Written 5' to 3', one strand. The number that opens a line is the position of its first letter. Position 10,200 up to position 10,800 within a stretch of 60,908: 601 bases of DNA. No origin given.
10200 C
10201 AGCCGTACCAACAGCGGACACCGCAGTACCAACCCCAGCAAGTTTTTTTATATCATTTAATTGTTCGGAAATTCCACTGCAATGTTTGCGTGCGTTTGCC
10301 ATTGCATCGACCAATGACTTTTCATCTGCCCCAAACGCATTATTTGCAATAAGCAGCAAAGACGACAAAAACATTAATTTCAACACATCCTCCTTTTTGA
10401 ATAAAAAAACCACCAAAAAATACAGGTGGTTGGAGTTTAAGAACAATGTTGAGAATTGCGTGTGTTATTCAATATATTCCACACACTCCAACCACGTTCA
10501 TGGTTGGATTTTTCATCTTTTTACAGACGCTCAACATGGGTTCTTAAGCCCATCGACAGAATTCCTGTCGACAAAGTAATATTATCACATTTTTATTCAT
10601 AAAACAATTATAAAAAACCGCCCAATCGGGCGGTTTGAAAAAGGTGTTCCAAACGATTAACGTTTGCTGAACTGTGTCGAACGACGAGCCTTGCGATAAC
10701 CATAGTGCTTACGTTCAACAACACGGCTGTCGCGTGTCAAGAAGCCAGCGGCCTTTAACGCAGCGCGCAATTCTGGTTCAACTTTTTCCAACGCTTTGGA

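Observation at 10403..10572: Unrecognised four-helix leader RNA with a terminator/antiterminator switch upstream of a secreted-protein operon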

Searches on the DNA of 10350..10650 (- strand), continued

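Call 50: search_rna_families(sources=[L093, L051, L004, L091, L024, L011, L036, L017], threshold=evalue, max_evalue=1)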
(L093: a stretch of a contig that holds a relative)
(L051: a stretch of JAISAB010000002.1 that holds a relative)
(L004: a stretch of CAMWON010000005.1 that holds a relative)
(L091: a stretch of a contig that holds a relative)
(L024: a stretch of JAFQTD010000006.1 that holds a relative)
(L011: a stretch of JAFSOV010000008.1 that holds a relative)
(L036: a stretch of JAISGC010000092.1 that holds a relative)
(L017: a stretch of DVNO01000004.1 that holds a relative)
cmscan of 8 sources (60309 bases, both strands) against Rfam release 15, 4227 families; matches with E-value up to 1: 9.
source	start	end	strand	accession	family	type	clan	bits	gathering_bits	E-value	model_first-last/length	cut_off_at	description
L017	1894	1964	+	RF00005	tRNA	Gene; tRNA;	CL00001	58.6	29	4.2e-10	1-71/71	no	tRNA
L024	1255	1336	+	RF00005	tRNA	Gene; tRNA;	CL00001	58.3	29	4.9e-10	1-71/71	no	tRNA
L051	5450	5525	-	RF02221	sRNA-Xcc1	Gene; sRNA;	-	40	53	0.0014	1-87/87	no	sRNA-Xcc1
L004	4837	4910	+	RF02221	sRNA-Xcc1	Gene; sRNA;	-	35.1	53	0.021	1-87/87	no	sRNA-Xcc1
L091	2956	3030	-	RF02221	sRNA-Xcc1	Gene; sRNA;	-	33.9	53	0.042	1-87/87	no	sRNA-Xcc1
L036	5404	5456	-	RF03163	c4-a1b1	Gene; antisense;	CL00128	28.7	46.7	0.003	1-53/53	no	a1, b1 targets of C4 antisense RNA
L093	5287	5393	+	RF03206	mir-3102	Gene; miRNA;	-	28.3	61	0.93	1-104/104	no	mir-3102 microRNA precursor family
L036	6001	6086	-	RF03371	mir-4788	Gene; miRNA;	-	28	91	0.48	1-80/80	no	mir-4788 microRNA precursor family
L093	3126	3279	-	RF00677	MIR168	Gene; miRNA;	-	23.5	66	0.36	1-129/129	no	MIR168 microRNA precursor family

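Call 51: search_rna_families(sources=[L051, L004, L091, L036], threshold=evalue, max_evalue=0.1, show_alignments=6)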
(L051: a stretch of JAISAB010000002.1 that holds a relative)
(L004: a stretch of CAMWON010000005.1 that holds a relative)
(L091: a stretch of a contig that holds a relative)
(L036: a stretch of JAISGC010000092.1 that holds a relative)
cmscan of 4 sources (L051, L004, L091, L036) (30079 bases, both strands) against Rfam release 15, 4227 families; matches with E-value up to 0.1: 4.
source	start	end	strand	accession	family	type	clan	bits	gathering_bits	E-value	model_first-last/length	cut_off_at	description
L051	5450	5525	-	RF02221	sRNA-Xcc1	Gene; sRNA;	-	40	53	0.00072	1-87/87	no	sRNA-Xcc1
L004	4837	4910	+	RF02221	sRNA-Xcc1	Gene; sRNA;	-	35.1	53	0.011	1-87/87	no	sRNA-Xcc1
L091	2956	3030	-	RF02221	sRNA-Xcc1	Gene; sRNA;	-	33.9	53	0.021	1-87/87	no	sRNA-Xcc1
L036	5404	5456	-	RF03163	c4-a1b1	Gene; antisense;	CL00128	28.7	46.7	0.0015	1-53/53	no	a1, b1 targets of C4 antisense RNA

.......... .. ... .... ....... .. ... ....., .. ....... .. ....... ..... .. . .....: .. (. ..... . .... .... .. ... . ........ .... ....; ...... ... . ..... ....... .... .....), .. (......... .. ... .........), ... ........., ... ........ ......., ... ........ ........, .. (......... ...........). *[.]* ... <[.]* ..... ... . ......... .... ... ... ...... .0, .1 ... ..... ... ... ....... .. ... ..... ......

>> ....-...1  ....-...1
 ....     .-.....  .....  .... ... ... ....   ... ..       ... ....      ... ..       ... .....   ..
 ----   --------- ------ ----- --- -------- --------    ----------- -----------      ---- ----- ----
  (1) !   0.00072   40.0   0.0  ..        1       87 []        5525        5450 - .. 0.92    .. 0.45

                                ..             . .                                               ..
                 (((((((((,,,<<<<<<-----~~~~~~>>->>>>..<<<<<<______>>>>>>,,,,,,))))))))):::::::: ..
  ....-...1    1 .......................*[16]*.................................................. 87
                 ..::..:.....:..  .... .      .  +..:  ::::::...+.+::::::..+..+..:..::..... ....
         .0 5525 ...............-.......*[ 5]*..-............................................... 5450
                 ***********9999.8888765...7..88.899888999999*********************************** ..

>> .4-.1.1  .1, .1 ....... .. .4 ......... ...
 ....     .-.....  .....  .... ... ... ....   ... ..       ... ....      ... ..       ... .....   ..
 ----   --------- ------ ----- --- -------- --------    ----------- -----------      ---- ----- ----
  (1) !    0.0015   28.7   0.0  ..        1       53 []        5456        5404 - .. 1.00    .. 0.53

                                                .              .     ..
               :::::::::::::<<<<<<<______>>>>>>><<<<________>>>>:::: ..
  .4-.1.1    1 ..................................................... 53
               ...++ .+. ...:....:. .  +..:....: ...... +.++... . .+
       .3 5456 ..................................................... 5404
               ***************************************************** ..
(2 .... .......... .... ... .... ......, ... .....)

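Call 70: search_rna_families(sources=[L036, L051, L056, L100, L023, L009, L044, L018, L093, L101, L108, L074, L110, L103, L118, L064, L028, L089], threshold=gathering)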
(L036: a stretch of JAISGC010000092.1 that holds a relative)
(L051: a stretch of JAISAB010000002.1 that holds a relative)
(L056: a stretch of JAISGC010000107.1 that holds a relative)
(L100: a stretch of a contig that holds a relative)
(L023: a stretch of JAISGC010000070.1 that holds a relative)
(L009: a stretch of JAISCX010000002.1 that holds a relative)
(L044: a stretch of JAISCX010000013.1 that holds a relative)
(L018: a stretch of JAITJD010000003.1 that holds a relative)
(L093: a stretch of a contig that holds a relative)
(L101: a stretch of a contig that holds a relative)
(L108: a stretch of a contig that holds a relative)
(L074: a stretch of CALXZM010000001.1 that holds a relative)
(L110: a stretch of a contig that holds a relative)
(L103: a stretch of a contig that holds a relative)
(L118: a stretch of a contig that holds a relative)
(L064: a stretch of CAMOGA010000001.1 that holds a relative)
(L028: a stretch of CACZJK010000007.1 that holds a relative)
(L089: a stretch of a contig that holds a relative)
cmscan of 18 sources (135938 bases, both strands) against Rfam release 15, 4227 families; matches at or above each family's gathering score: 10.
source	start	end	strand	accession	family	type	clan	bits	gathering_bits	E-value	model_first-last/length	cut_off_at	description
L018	3793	3865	-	RF00005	tRNA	Gene; tRNA;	CL00001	73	29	1e-13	1-71/71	no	tRNA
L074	5060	5133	+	RF00005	tRNA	Gene; tRNA;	CL00001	71.4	29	2.7e-13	1-71/71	no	tRNA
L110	448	521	-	RF00005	tRNA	Gene; tRNA;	CL00001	71.4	29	2.7e-13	1-71/71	no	tRNA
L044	1424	1494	-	RF00005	tRNA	Gene; tRNA;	CL00001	59.4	29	5.5e-10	1-71/71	no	tRNA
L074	1780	1850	-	RF00005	tRNA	Gene; tRNA;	CL00001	58.6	29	9.4e-10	1-71/71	no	tRNA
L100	3118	3199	-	RF00005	tRNA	Gene; tRNA;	CL00001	55.7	29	5.8e-09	1-71/71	no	tRNA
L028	964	1045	-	RF00005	tRNA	Gene; tRNA;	CL00001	53.5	29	2.4e-08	1-71/71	no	tRNA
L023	3594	3664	-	RF00005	tRNA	Gene; tRNA;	CL00001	53.3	29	2.7e-08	1-71/71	no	tRNA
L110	5675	5744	+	RF00005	tRNA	Gene; tRNA;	CL00001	53.1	29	2.9e-08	1-70/71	3'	tRNA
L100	2933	2998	-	RF00005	tRNA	Gene; tRNA;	CL00001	29.4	29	0.1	9-63/71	no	tRNA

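Call 73: search_with_rna_model(model_id=R1, sources=[L126, L127, L128, L129, L130, L131, L132, L133, L134, L135, L136, L137, L138, L139, L140, L141, L142, L143, L144, L145, L146, L147, L148, L149, L150, L151, L152, L153, L154, L155, L156, L157, L158, L159, L160, L161, L162, L163, L164, L165, L166, L167, L168, L169, L170, L171, L172, L173, L174, L175, L176, L177, L178, L179, L180, L181, L182, L183, L184, L185, L186, L187, L188, L189, L190, L191, L192, L193, L194, L195, L196, L197, L198, L199, L200, L201, L202, L203, L204, L205, L206, L207, L208, L209, L210, L211, L212, L213, L214, L215, L216, L217, L218, L219, L220, L221, L222, L223, L224, L225], max_evalue=0.001, make_alignment=true)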
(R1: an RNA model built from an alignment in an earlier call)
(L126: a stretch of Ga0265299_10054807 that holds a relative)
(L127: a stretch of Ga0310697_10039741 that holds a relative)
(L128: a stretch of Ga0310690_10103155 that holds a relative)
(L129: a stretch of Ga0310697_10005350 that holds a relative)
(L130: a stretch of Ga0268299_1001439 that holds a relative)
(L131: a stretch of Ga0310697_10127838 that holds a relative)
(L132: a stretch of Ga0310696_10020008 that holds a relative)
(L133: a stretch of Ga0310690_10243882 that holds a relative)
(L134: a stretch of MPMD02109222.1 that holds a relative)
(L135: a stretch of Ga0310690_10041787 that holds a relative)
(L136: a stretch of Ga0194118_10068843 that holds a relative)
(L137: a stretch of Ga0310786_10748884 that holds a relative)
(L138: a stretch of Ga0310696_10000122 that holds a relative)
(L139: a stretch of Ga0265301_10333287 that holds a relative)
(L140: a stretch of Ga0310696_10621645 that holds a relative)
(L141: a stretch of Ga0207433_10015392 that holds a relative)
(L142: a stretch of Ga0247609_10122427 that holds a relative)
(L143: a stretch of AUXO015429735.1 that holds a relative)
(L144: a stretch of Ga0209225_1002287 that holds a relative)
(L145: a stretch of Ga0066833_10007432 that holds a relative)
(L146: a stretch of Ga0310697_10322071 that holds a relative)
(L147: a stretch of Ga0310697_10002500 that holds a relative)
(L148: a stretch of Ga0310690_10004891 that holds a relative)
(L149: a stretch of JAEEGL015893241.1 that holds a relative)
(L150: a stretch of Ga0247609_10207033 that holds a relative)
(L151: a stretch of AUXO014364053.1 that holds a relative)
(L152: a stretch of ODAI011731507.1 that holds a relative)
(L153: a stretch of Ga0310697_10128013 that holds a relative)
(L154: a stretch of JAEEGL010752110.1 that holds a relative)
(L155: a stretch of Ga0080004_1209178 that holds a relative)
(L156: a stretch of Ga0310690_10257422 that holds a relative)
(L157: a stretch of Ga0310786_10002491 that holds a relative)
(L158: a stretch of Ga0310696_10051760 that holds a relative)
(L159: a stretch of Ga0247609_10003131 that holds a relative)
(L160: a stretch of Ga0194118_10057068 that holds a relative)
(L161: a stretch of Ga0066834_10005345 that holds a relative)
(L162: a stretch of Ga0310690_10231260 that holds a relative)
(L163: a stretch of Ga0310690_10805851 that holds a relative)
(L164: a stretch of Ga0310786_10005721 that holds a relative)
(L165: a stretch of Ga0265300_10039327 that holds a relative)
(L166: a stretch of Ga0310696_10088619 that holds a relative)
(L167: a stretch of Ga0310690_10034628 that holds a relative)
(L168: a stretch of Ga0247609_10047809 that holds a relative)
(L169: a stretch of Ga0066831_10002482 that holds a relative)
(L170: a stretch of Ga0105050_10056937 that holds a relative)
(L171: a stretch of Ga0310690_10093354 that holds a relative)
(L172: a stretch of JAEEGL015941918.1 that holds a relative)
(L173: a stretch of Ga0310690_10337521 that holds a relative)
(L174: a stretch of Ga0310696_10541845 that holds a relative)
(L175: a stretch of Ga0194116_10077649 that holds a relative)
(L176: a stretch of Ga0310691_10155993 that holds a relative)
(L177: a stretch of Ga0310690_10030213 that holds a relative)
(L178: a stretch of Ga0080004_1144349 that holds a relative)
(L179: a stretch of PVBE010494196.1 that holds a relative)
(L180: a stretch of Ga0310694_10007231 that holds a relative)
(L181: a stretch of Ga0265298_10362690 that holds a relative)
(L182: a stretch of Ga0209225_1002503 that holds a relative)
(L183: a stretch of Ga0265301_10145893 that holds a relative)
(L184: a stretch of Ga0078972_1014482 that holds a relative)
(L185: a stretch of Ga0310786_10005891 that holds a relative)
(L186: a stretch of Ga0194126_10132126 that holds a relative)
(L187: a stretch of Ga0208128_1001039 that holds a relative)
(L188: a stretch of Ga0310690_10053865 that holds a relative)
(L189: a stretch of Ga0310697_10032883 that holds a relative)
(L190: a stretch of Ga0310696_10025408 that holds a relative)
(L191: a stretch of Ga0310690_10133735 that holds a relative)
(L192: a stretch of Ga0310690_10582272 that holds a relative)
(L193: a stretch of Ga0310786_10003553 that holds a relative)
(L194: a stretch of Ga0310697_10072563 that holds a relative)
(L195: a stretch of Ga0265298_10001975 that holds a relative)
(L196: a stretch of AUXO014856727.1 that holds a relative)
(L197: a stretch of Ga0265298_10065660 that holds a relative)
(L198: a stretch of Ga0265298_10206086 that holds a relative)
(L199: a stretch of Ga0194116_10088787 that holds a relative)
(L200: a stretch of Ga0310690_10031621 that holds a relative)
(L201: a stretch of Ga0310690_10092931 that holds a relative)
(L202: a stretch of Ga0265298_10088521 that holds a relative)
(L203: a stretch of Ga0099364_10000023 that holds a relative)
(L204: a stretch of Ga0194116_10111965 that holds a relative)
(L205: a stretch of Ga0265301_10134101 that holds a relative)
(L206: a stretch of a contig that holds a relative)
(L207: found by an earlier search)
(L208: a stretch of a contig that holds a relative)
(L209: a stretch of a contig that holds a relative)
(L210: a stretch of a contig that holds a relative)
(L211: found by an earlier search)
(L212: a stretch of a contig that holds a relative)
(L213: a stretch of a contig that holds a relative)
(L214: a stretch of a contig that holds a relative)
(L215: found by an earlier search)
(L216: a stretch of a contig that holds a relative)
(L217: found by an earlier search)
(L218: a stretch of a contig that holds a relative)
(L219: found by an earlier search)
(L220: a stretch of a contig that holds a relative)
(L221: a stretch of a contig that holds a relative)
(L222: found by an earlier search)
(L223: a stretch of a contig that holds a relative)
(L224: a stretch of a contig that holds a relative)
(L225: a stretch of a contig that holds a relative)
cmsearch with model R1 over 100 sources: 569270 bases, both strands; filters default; matches with E-value up to 0.001: 76.
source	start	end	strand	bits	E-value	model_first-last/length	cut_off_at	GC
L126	939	1090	-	113.8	2e-24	1-146/146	no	0.45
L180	9051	9207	+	110.3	1.4e-23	1-146/146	no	0.47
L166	2645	2801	+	107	8.6e-23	1-146/146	no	0.48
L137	558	714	-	106.9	8.9e-23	1-146/146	no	0.39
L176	857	1017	+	106.7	9.9e-23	1-146/146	no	0.42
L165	2636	2791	-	104.7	3.1e-22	1-146/146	no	0.42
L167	3538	3693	+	104.7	3.1e-22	1-146/146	no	0.42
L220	7453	7611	-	104.3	3.8e-22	1-146/146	no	0.47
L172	6762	6933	+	101.4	1.9e-21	1-146/146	no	0.44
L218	681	837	+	100.5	3.1e-21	1-146/146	no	0.41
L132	3835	3990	+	99.6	5.1e-21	1-146/146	no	0.47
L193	1356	1511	-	99.6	5.1e-21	1-146/146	no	0.47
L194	922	1065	-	99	7.1e-21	1-146/146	no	0.5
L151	166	327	+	98.3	1e-20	1-146/146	no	0.43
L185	7763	7927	-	97.3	1.8e-20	1-146/146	no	0.47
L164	11364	11525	+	97.2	1.9e-20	1-146/146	no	0.46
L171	2027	2184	-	96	3.6e-20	1-146/146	no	0.47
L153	478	638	+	95.4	5.2e-20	1-146/146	no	0.48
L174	377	544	-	94.9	6.9e-20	1-146/146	no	0.43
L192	319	481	+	94.4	8.9e-20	1-146/146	no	0.43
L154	6509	6680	+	92.7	2.3e-19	1-146/146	no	0.37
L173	921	1079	-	91.4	4.8e-19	1-146/146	no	0.43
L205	151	322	+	91.3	4.9e-19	1-146/146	no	0.39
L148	8423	8582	+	90.5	7.5e-19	1-146/146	no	0.42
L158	1195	1366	+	90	1e-18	1-146/146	no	0.43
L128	576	745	-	89.5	1.3e-18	1-146/146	no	0.39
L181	219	389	+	89.4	1.4e-18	1-146/146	no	0.44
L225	4071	4233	+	89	1.7e-18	1-146/146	no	0.47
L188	863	1027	-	87.1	5.1e-18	1-146/146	no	0.43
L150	175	337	+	86.8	5.8e-18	1-146/146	no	0.48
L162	1571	1736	-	86.5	7.1e-18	1-146/146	no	0.43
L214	4681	4850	+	86.2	8.5e-18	1-146/146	no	0.45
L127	3887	4050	-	85.5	1.2e-17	1-146/146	no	0.48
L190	5906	6080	+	85.5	1.2e-17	1-146/146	no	0.42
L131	1148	1318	+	83.7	3.3e-17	1-146/146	no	0.46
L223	1268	1438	-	83.7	3.3e-17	1-146/146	no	0.46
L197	466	636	+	83.5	3.6e-17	1-146/146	no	0.44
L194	1158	1320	+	83.2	4.3e-17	1-146/146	no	0.48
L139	592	754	-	83.1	4.5e-17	1-146/146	no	0.43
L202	473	639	+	82.4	6.7e-17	1-146/146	no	0.48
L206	2350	2515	-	82.4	6.8e-17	1-146/146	no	0.43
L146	385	549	+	81.5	1.1e-16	1-146/146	no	0.43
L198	229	398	-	81.4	1.2e-16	1-146/146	no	0.42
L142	877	1039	+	81.3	1.2e-16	1-146/146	no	0.48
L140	819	981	-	80.9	1.5e-16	1-146/146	no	0.42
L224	3035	3202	-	80.2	2.3e-16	1-146/146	no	0.47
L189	4484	4649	-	80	2.5e-16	1-146/146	no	0.49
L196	9291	9461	-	79.4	3.5e-16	1-146/146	no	0.4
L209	799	969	-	79.2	4e-16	1-146/146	no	0.49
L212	227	394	+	79.2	4e-16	1-146/146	no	0.46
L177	4739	4905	-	79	4.4e-16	1-146/146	no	0.49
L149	928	1098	+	79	4.4e-16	1-146/146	no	0.47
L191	805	968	+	78.6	5.6e-16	1-146/146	no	0.46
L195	1240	1410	-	78.5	5.8e-16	1-146/146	no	0.48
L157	159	329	+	77.9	8e-16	1-146/146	no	0.48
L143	2443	2617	+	77.5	9.9e-16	1-146/146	no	0.41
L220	102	272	+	77.3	1.1e-15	1-146/146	no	0.48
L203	5129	5282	+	76.3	2e-15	1-146/146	no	0.46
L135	3181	3352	-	76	2.3e-15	1-146/146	no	0.46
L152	9525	9694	-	74.3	5.9e-15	1-146/146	no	0.41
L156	836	1015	-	73.4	9.7e-15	1-146/146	no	0.42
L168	3221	3390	-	73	1.2e-14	1-146/146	no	0.41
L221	108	276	+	72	2.1e-14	1-146/146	no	0.49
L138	5744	5920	+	71.6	2.6e-14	1-146/146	no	0.45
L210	2979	3154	-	71.3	3.1e-14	1-146/146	no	0.4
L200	3352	3528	-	70.7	4.2e-14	1-146/146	no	0.43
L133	671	849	+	69.9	6.6e-14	1-146/146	no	0.44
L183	317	495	+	69.9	6.6e-14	1-146/146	no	0.44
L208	1852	2020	-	67.8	2.2e-13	1-146/146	no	0.45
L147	9577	9747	-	66.6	4.2e-13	1-146/146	no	0.41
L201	2520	2690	+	65.6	7.2e-13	1-146/146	no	0.44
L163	100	280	+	64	1.7e-12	1-146/146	no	0.41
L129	1130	1302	-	60.3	1.4e-11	1-146/146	no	0.43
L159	9490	9662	-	60.3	1.4e-11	1-146/146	no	0.43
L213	5592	5773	-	57.1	7.7e-11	1-146/146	no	0.43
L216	1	99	+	36.3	7.8e-06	69-146/146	5'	0.49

Alignment A4: 76 matches aligned to the model, 274 columns, each read 5' to 3' on its own strand. Consensus structure (alignment columns), stored with it:
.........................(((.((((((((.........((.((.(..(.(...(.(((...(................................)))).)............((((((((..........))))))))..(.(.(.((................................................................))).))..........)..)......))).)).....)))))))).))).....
